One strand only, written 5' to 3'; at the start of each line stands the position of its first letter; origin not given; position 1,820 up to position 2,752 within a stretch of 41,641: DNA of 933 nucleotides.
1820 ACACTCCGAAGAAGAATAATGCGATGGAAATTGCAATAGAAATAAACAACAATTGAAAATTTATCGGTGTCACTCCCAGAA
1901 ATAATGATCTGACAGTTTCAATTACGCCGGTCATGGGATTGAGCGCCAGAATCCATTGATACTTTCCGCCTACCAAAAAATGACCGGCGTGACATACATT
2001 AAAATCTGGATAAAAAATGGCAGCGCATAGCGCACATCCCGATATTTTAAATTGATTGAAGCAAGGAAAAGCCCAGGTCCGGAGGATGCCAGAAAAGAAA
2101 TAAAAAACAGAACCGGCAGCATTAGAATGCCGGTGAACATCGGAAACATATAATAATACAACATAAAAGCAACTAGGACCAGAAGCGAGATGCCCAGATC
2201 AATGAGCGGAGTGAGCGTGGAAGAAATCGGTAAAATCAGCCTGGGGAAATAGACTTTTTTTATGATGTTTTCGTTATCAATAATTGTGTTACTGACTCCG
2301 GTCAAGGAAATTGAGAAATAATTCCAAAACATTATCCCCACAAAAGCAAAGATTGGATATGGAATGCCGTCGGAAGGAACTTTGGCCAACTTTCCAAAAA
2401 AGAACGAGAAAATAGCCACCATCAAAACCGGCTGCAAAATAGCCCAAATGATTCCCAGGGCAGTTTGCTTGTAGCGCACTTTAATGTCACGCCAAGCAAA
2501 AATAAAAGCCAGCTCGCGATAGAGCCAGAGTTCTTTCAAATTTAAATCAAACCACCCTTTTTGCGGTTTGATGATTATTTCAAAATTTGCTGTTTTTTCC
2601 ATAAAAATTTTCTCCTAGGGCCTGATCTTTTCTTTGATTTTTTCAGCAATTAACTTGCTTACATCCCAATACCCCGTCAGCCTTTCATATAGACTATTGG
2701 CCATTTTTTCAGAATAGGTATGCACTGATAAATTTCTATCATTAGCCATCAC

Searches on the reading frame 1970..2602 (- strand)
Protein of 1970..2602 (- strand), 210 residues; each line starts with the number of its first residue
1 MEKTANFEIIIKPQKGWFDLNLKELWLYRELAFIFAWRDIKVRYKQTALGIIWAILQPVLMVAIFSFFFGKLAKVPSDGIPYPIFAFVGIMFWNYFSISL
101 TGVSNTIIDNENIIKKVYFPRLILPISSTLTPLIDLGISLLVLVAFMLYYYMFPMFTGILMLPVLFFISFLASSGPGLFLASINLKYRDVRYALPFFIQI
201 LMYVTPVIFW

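Call 69: find_encoding_contigs(protein=window:1970-2602:-, flank=10000, max_places=1)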
Protein window:1970-2602:- (210 aa): 2 contigs read that carry it; 1 place shown.
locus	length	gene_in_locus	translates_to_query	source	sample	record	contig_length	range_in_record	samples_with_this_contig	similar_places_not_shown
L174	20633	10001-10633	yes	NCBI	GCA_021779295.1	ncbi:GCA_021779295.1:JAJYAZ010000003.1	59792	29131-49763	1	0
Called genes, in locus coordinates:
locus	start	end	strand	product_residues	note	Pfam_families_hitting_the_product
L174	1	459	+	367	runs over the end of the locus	PF13439:Glyco_transf_4, PF20706:GT4-conflict (weak), PF00534:Glycos_transf_1, PF13692:Glyco_trans_1_4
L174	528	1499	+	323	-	PF00535:Glycos_transf_2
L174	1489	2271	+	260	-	-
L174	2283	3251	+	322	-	PF00535:Glycos_transf_2, PF10111:Glyco_tranf_2_2 (weak), PF13641:Glyco_tranf_2_3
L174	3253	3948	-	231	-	-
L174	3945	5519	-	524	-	PF09913:DUF2142, PF02366:PMT (weak)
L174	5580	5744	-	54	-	-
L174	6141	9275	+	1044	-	PF01674:Lipase_2 (weak), PF02089:Palm_thioest, PF07819:PGAP1 (weak), PF02450:LCAT, PF24096:DUF7379 (faint)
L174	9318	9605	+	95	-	PF01909:NTP_transf_2 (weak), PF18765:Polbeta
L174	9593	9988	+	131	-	PF08780:NTase_sub_bind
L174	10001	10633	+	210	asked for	PF01061:ABC2_membrane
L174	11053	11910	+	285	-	PF01061:ABC2_membrane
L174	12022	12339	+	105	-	PF05635:23S_rRNA_IVP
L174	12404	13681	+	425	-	PF00005:ABC_tran, PF14524:Wzt_C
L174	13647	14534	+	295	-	PF05050:Methyltransf_21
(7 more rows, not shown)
